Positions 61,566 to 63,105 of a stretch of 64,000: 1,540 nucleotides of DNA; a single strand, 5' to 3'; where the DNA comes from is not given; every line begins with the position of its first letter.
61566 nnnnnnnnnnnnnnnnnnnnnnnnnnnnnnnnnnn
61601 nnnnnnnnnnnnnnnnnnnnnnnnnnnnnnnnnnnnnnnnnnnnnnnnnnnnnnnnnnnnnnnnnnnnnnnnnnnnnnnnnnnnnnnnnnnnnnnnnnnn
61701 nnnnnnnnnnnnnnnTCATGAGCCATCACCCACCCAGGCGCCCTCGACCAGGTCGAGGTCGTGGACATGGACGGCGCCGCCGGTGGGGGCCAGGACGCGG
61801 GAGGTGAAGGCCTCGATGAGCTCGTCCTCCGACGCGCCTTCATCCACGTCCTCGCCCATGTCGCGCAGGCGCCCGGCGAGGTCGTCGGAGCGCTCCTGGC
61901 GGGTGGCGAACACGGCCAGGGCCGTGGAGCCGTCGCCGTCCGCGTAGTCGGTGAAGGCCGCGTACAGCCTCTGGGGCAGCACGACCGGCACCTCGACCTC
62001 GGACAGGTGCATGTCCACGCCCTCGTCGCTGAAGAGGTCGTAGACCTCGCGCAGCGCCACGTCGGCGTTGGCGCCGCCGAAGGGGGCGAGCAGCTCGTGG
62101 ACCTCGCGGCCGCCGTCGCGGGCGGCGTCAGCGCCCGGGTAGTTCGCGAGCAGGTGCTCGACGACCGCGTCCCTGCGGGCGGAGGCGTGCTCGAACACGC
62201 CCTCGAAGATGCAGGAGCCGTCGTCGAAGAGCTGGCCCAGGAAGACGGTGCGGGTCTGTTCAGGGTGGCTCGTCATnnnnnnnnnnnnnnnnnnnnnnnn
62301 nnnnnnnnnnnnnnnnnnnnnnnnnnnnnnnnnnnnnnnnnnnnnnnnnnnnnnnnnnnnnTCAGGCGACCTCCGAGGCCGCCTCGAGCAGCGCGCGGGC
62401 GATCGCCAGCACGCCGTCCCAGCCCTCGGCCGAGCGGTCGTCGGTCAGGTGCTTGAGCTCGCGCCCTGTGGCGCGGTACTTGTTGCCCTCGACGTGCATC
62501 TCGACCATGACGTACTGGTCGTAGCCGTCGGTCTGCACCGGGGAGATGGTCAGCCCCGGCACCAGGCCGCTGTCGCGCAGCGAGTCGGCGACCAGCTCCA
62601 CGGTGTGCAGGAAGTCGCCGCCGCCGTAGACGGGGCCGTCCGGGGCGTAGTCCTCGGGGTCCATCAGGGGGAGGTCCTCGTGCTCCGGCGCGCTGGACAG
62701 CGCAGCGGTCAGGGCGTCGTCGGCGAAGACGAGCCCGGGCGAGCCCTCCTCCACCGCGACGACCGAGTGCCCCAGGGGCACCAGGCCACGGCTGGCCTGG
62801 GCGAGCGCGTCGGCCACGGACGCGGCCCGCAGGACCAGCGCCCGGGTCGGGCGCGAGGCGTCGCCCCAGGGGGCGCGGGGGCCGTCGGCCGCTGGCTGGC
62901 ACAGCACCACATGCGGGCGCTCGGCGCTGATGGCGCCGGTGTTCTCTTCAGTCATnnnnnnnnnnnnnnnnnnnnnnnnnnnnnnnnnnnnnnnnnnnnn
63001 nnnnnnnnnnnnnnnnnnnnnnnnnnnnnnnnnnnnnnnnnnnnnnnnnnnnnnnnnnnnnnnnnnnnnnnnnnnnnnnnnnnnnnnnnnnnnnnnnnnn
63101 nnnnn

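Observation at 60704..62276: MazF/PemK toxin-like domain with fused C-terminal helical extension and non-canonical gene order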

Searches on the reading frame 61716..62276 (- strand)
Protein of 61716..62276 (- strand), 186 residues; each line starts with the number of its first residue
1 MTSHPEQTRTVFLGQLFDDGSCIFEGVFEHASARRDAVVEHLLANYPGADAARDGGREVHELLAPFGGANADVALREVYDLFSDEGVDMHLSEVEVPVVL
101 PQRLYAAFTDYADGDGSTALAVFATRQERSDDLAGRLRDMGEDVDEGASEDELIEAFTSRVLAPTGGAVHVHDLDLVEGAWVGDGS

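Call 3: search_protein_families(library=pfam, proteins=[window:61716-62276:-], max_evalue=0.1)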
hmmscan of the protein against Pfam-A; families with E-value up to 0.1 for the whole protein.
window:61716-62276:- (186 aa): 0 families

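Call 4: search_protein_families(library=phrogs, proteins=[window:61716-62276:-], max_evalue=0.01)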
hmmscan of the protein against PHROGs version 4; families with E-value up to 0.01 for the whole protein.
window:61716-62276:- (186 aa): 0 families

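Call 24: find_homologous_proteins(query=window:61716-62276:-, max_evalue=0.001)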
Query window:61716-62276:- (186 aa): 11 proteins with E <= 0.001 among 880 candidates.
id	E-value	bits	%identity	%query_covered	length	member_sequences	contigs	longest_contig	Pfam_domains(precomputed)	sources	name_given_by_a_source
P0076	1.8e-116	405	100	100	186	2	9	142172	-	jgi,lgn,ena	-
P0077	4.1e-81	289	76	95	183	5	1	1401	-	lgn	-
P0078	4.4e-81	289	76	95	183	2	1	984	-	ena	-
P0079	3.2e-80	286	72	100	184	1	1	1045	-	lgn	-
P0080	9.7e-78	278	71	98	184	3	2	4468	-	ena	-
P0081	9.3e-70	252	65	98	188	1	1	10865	-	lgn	-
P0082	1.9e-67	245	65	97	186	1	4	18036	-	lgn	-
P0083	1.6e-37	147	57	49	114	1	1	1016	-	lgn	-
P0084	4.5e-20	90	39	87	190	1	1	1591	-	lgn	-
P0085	1.9e-19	88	39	87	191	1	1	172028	-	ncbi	-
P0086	4.1e-14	71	36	90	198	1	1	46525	-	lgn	-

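Call 27: search_protein_families(library=padloc, proteins=[window:61716-62276:-], max_evalue=0.01)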
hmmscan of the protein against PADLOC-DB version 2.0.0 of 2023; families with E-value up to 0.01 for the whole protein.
window:61716-62276:- (186 aa): 0 families

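Call 33: find_encoding_contigs(protein=P0076, flank=10000, max_places=3)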
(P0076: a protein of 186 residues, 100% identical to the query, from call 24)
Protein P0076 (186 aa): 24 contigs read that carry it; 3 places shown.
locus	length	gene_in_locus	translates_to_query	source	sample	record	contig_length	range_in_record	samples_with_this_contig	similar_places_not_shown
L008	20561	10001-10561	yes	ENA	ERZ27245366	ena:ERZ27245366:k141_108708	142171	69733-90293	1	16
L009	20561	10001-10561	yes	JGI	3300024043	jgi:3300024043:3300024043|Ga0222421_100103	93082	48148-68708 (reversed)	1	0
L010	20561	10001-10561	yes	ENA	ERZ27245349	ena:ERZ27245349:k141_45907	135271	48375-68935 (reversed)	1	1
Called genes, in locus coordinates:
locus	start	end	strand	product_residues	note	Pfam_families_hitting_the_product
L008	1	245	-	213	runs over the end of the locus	PF04307:YdjM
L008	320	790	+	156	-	-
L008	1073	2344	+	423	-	PF00004:AAA (weak), PF07726:AAA_3 (weak), PF07728:AAA_5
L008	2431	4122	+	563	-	-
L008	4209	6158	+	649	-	PF04851:ResIII (faint), PF05621:TniB (faint), PF05496:RuvB_N (faint), PF00004:AAA, PF00158:Sigma54_activat (weak), PF00004:AAA (weak), PF07724:AAA_2, PF07728:AAA_5, +5 more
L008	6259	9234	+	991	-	PF01443:Viral_helicase1 (faint), PF13086:AAA_11 (faint), PF00580:UvrD-helicase, PF13245:AAA_19, PF13604:AAA_30, PF00580:UvrD-helicase, PF13361:UvrD_C, PF13538:UvrD_C_2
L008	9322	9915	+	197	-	-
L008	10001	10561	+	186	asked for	-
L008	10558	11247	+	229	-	PF02452:PemK_toxin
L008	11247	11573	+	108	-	-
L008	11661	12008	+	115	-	-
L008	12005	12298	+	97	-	-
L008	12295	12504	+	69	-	-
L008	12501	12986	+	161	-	-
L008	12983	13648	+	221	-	-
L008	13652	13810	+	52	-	-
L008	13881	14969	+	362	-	PF00004:AAA (weak)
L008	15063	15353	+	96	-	-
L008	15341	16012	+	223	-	PF21448:DNMK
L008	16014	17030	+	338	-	-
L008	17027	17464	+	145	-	-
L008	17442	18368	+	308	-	PF01503:PRA-PH (weak)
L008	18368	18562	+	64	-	-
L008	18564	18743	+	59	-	-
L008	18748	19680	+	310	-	-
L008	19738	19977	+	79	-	-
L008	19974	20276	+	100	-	-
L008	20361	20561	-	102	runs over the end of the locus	PF00216:Bac_DNA_binding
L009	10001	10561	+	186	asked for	-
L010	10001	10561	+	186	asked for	-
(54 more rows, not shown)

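Call 39: search_protein_families(library=ncbifam, proteins=[window:61716-62276:-], max_evalue=1)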
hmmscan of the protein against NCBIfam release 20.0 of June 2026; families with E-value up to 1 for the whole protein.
window:61716-62276:- (186 aa): 0 families

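Call 62: predict_structure(alignment_id=A4)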
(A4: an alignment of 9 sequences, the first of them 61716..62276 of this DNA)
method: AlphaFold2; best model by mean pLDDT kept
length: 186 residues; sequences in the alignment: 9
mean_pLDDT: 83.9   pTM: 0.52
mean pLDDT of the five models: 83.9, 83.6, 83.4, 74.2, 69.7
residues with pLDDT >= 90: 49; 70-90: 122; 50-70: 10; < 50: 5
segments of 3 or more residues with pLDDT < 50: 1-4
pLDDT, mean of each block of 10 residues (from residue 1): 58 89 88 90 85 82 79 85 86 78 87 78 90 92 89 93 87 85 68
secondary structure, 60 per line:
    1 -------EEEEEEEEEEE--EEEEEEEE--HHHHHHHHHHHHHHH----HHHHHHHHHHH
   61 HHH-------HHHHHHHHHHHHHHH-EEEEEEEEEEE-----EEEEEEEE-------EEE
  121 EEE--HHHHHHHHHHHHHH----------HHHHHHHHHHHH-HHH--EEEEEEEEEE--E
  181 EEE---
elements in order: E8-18 E21-28 H31-45 H50-63 H71-85 E87-97 E103-110 E118-123 H126-139 H150-161 E168-177 E180-183

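Call 68: find_related_loci(query=A5, collection=viral_contigs, flank=4000)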
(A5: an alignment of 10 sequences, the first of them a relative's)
Query A5 (330 aa) in viral_contigs; peptide patterns used: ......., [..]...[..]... (x = any residue, [..] = any of these).
387 stretches matched a pattern; 135 encode a relative of the query (tblastn E <= 1e-3); the best 80 are kept; 80 distinct loci.
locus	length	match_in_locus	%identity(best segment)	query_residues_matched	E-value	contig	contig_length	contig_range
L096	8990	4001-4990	100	1-330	0e+0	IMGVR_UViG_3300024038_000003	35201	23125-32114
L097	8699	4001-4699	45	1-238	1e-66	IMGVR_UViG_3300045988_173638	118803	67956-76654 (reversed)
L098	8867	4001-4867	40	1-312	3e-66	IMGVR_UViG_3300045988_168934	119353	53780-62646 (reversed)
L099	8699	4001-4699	45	1-238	2e-66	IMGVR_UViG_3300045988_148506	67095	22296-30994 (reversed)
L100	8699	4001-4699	44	1-238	1e-65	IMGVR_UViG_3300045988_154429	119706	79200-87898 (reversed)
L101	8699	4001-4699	45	1-238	9e-66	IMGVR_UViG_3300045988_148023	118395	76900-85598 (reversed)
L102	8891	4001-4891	38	1-330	9e-66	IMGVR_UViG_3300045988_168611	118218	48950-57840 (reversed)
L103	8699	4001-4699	45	1-238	1e-65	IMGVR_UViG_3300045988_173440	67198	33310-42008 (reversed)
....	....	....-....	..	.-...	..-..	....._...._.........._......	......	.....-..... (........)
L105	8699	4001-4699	44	1-238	4e-65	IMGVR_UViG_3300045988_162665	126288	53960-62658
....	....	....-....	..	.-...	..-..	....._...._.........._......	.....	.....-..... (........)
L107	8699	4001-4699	45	1-238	2e-65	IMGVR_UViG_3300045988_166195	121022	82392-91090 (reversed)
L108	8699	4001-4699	44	1-238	3e-65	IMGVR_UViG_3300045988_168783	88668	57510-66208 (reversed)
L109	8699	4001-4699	43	1-238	7e-64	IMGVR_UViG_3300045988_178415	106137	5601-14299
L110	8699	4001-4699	43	1-238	1e-63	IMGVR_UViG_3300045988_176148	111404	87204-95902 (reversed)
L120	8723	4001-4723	37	1-241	7e-51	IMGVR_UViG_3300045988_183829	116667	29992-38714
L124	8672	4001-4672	38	1-231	4e-43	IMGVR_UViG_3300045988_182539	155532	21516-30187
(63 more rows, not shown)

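Call 77: fold_search(model_id=the predicted structure, library=viral)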
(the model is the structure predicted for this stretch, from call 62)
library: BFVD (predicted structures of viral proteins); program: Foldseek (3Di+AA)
matches with E <= 10: 498; with E <= 0.001: 0
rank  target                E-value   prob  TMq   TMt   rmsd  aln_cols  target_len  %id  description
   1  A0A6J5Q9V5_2          4.8e-02  0.14  0.18  0.05  19.1       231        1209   16  Large polyvalent protein-associated domain-containing protein [uncultured Caudovirales phage]
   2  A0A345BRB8            5.1e-02  0.91  0.25  0.48  11.3       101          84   20  (no name in the UniProt tables at hand)
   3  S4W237                5.7e-02  1.00  0.29  0.52   4.2        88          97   17  Uncharacterized protein [Pandoravirus salinus]
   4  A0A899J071            7.8e-02  0.15  0.20  0.21  30.4       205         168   16  (no name in the UniProt tables at hand)
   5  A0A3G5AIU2            1.1e-01  0.63  0.23  0.33  10.3       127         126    9  Uncharacterized protein [Satyrvirus sp.]
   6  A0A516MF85            1.2e-01  0.92  0.27  0.56   4.0        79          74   15  (no name in the UniProt tables at hand)
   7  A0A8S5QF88            1.2e-01  0.09  0.15  0.17  20.2       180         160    9  Uncharacterized protein [Myoviridae sp. ctn8H20]
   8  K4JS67                1.6e-01  0.47  0.22  0.33  10.9       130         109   11  Uncharacterized protein [Caulobacter phage CcrColossus]
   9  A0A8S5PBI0            1.8e-01  0.21  0.25  0.27  10.7       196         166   12  Uncharacterized protein [Siphoviridae sp. ctpoI7]
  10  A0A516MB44            1.9e-01  0.95  0.32  0.59   3.4        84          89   17  (no name in the UniProt tables at hand)
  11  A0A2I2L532            2.5e-01  0.18  0.26  0.28  13.4       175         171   10  Uncharacterized protein [Orpheovirus IHUMI-LCC2]
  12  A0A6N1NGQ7            2.6e-01  0.30  0.23  0.34   9.4       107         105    6  Putative ORFan [Tupanvirus deep ocean]
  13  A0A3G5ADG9            2.6e-01  0.09  0.21  0.17  15.0       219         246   10  Uncharacterized protein [Satyrvirus sp.]
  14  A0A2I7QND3            2.8e-01  0.63  0.26  0.49   5.5        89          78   13  (no name in the UniProt tables at hand)
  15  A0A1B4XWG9            2.8e-01  0.15  0.21  0.26  21.1       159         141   11  Uncharacterized protein [Tenacibaculum phage pT24]
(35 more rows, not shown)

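Call 87: search_dna_similar(query=L008:6259-9234:+, collection=plasmids, mode=protein, max_rows=12)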
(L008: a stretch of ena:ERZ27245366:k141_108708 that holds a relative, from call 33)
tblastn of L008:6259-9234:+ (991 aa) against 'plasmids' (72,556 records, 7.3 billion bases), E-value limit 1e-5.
Records with a match: 157; places in all: 159; records where one place covers at least 80% of the query: 3.
Best place of each record, by identity: <60% 157.
By first word of the organism name: Sinorhizobium 46; Enterococcus 26; Klebsiella 22; Acinetobacter 12; Bacillus 9; Variovorax 5; Lactococcus 4; Enterobacter 4; Pseudomonas 2; Clostridium 2; and 21 more.
By predicted mobility (MOB-suite, as given by PLSDB): conjugative 75; mobilizable 45; non-mobilizable 37.
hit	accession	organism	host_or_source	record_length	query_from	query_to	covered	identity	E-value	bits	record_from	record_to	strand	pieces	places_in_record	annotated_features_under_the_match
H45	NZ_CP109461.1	Streptomyces sp. NBC_01454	-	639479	1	922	93%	51.3%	0e+0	877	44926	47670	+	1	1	ATP-dependent helicase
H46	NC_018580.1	Gordonia sp. KTR9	-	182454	103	923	83%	38.4%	2e-157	522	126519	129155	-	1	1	ATP-dependent helicase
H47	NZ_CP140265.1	Rhodococcus fascians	cell culture,garbage dump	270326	94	903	82%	38.6%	4e-161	533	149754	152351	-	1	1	ATP-dependent helicase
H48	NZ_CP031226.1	Pseudomonas amygdali pv. lachrymans str. M301315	-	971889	519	885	37%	23.7%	4e-10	72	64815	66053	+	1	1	ATP-dependent helicase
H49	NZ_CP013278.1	Bacillus thuringiensis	Vectobac,bacterial clone,Commercial ...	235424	345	603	26%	31.0%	2e-14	86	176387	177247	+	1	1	ATP-dependent helicase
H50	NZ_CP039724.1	Bacillus thuringiensis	whole organism,soil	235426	345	603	26%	31.0%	2e-14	86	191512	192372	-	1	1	ATP-dependent helicase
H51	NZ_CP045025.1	Bacillus thuringiensis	whole organism,soil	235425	345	603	26%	31.0%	2e-14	86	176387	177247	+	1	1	ATP-dependent helicase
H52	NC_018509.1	Bacillus thuringiensis HD-789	-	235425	345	603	26%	31.0%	2e-14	86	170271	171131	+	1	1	ATP-dependent helicase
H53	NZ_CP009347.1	Bacillus thuringiensis HD1002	Sewage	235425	345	603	26%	31.0%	2e-14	86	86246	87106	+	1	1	ATP-dependent helicase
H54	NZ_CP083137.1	Bacillus thuringiensis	whole organism,Biopesticide Solbac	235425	345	603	26%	31.0%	2e-14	86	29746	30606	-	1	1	ATP-dependent helicase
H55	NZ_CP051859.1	Bacillus thuringiensis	cell culture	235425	345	603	26%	31.0%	2e-14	86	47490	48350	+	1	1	ATP-dependent helicase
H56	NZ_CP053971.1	Bacillus thuringiensis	-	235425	345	603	26%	31.0%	2e-14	86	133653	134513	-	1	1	ATP-dependent helicase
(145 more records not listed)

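Call 88: get_annotated_region(hit=H45, flank=5000)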
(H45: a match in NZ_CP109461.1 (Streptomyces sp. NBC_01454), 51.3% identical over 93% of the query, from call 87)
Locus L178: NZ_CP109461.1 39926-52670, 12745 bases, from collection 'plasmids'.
description: Streptomyces sp. NBC_01454 plasmid unnamed1, complete sequence
organism: Streptomyces sp. NBC_01454 (NCBI taxid 2975867)
taxonomy: Bacteria; Actinomycetota; Actinomycetes; Kitasatosporales; Streptomycetaceae; Streptomyces; Streptomyces sp. NBC 01454
host: -; source: -; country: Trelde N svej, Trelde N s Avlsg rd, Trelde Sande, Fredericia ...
typing (MOB-suite, as given by PLSDB): non-mobilizable
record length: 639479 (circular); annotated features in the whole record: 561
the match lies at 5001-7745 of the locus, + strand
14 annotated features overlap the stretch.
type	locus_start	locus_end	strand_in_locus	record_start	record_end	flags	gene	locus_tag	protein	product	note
CDS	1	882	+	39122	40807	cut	-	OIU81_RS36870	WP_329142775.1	hypothetical protein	-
CDS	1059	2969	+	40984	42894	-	-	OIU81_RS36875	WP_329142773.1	AAA family ATPase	-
CDS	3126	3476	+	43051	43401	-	-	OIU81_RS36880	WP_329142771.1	hypothetical protein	-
CDS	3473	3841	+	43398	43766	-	-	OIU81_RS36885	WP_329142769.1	hypothetical protein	-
CDS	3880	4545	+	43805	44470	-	-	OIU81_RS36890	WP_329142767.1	hypothetical protein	-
CDS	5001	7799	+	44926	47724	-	-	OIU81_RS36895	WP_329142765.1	ATP-dependent helicase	-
CDS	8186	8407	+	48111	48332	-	-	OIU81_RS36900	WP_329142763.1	hypothetical protein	-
CDS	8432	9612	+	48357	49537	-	-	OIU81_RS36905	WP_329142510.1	IS3 family transposase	-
CDS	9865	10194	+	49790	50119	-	-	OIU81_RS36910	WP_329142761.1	hypothetical protein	-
CDS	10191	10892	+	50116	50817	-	-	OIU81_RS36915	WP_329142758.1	hypothetical protein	-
CDS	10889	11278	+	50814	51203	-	-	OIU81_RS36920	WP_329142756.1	hypothetical protein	-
CDS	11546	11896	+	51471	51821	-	-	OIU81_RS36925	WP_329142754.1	hypothetical protein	-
CDS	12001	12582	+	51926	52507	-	-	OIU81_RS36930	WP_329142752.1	DUF262 domain-containing protein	-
CDS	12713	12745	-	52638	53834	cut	-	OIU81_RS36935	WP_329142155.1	IS110 family transposase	-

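Call 89: get_annotated_region(hit=H46, flank=4000)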
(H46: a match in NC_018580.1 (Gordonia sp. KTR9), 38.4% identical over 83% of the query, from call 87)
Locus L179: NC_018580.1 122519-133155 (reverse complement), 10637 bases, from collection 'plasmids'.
description: Gordonia sp. KTR9 plasmid pGKT2, complete sequence
organism: Gordonia sp. KTR9 (NCBI taxid 337191)
taxonomy: Bacteria; Actinomycetota; Actinomycetes; Mycobacteriales; Gordoniaceae; Gordonia; Gordonia sp. KTR9
host: -; source: -; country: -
typing (MOB-suite, as given by PLSDB): mobilizable; replicon rep_cluster_394; relaxase MOBP
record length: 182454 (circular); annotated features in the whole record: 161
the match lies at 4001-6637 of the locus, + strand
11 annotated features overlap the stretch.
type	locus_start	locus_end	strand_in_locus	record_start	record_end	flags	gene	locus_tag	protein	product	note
CDS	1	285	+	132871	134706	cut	-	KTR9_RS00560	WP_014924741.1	hypothetical protein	-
CDS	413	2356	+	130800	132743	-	-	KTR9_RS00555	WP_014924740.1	AAA family ATPase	-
CDS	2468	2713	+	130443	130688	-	-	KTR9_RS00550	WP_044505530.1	hypothetical protein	-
CDS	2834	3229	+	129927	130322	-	-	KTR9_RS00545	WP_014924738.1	hypothetical protein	-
CDS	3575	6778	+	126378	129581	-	-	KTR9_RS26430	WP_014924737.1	ATP-dependent helicase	-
CDS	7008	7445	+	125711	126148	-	-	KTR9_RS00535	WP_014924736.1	hypothetical protein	-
CDS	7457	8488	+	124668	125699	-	-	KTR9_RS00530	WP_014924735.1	hypothetical protein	-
CDS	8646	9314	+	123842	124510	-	-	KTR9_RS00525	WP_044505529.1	class I SAM-dependent methyltransferase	-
CDS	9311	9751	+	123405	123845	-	-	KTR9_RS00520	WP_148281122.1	hypothetical protein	-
CDS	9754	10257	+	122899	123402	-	-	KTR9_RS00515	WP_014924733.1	hypothetical protein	-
CDS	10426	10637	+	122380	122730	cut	-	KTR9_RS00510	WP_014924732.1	hypothetical protein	-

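Call 95: search_protein_families(library=padloc, proteins=[L008:6259-9234:+, L008:1073-2344:+, L008:2431-4122:+, L008:4209-6158:+, L008:9322-9915:+, L120:4883-5500:+, L124:4702-5046:+], max_evalue=0.001)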
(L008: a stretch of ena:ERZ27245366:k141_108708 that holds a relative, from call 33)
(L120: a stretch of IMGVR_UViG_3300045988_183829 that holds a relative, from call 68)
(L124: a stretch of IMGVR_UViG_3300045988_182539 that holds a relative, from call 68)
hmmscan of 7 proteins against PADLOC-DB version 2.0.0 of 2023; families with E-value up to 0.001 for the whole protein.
L008:6259-9234:+ (991 aa): 51 families (the best 25 are shown)
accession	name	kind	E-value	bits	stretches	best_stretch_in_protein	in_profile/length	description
PDLC00122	GajB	-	3e-35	120.1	3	521-623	166-267/502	UrvD helicase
PDLC03802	RTasHel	-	1.5e-31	108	3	520-610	195-276/675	DRT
PDLC00117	GajB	-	1.4e-26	91.2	2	516-882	215-576/604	UrvD helicase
PDLC00129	GajB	-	3.3e-24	83.4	2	519-855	226-537/594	UrvD helicase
PDLC00132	GajB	-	8.2e-24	82.2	2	518-604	215-302/625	UrvD helicase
PDLC00138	GajB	-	1.6e-23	81.2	2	520-851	223-525/581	UrvD helicase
PDLC00136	GajB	-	4.1e-23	80.1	2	521-598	210-286/570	UrvD helicase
PDLC00123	GajB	-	1.4e-21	74.7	1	492-732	148-370/540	UrvD helicase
PDLC00114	GajB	-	1.6e-21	74.6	2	517-602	215-300/635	UrvD helicase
PDLC00107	GajB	-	2.8e-21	73.8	3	477-629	172-327/587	UrvD helicase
PDLC00119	GajB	-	1.5e-20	71.6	2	519-635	220-334/565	UrvD helicase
PDLC00127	GajB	-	5.8e-20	69.3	3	519-599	203-287/594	UrvD helicase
PDLC00112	GajB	-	7.7e-20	69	3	521-597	215-291/581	UrvD helicase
PDLC00130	GajB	-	1.5e-16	57.8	2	514-602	200-291/589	UrvD helicase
PDLC00142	GajB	-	2.6e-16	57.1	1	521-598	219-295/583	UrvD helicase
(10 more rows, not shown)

L008:1073-2344:+ (423 aa): 2 families
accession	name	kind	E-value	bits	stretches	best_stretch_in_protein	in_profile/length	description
PDLC04547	PDC-M26A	-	5.5e-06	23.2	1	20-107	334-414/724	-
PDLC04232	IetA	-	0.00085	16.8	0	17-54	115-152/330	-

L008:2431-4122:+ (563 aa): 0 families

L008:4209-6158:+ (649 aa): 8 families
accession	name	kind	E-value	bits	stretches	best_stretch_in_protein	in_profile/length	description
PDLC04606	PDC-M37B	-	1.3e-28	98.3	1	381-503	178-299/390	-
PDLC04605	PDC-M37B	-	6.3e-19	66.4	1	382-501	309-427/518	-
PDLC03838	DolB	-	6.6e-18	63.1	1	350-498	141-278/375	-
PDLC01994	RtcR_PspF1--CARF_AAA_HTH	-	8.9e-10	36.2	1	384-504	188-306/468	-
PDLC00914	TRIP13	-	2e-08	32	1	75-167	65-155/302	TRIP13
PDLC04140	mad8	-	4e-06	24.6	0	379-406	29-56/314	mads_8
PDLC04232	IetA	-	5.1e-06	24.1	0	85-165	120-184/330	-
PDLC02196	IetA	-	1.2e-05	22.9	0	354-401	98-146/374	-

L008:9322-9915:+ (197 aa): 0 families

L120:4883-5500:+ (205 aa): 0 families

L124:4702-5046:+ (114 aa): 0 families

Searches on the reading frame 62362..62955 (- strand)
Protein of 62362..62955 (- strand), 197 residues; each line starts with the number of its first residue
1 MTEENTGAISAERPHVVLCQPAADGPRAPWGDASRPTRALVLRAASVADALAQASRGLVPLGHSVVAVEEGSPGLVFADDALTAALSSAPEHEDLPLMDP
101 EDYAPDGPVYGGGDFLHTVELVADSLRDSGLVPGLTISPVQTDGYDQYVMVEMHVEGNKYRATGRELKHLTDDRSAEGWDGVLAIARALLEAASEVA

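Call 3: search_protein_families(library=pfam, proteins=[window:62362-62955:-], max_evalue=0.1)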
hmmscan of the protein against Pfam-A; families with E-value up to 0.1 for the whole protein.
window:62362-62955:- (197 aa): 0 families

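Call 4: search_protein_families(library=phrogs, proteins=[window:62362-62955:-], max_evalue=0.01)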
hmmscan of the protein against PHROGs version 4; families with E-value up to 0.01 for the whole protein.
window:62362-62955:- (197 aa): 0 families

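Call 27: search_protein_families(library=padloc, proteins=[window:62362-62955:-], max_evalue=0.01)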
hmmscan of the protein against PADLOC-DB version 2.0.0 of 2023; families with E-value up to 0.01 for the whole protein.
window:62362-62955:- (197 aa): 0 families

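Call 39: search_protein_families(library=ncbifam, proteins=[window:62362-62955:-], max_evalue=1)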
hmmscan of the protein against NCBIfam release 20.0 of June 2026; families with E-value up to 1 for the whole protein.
window:62362-62955:- (197 aa): 0 families
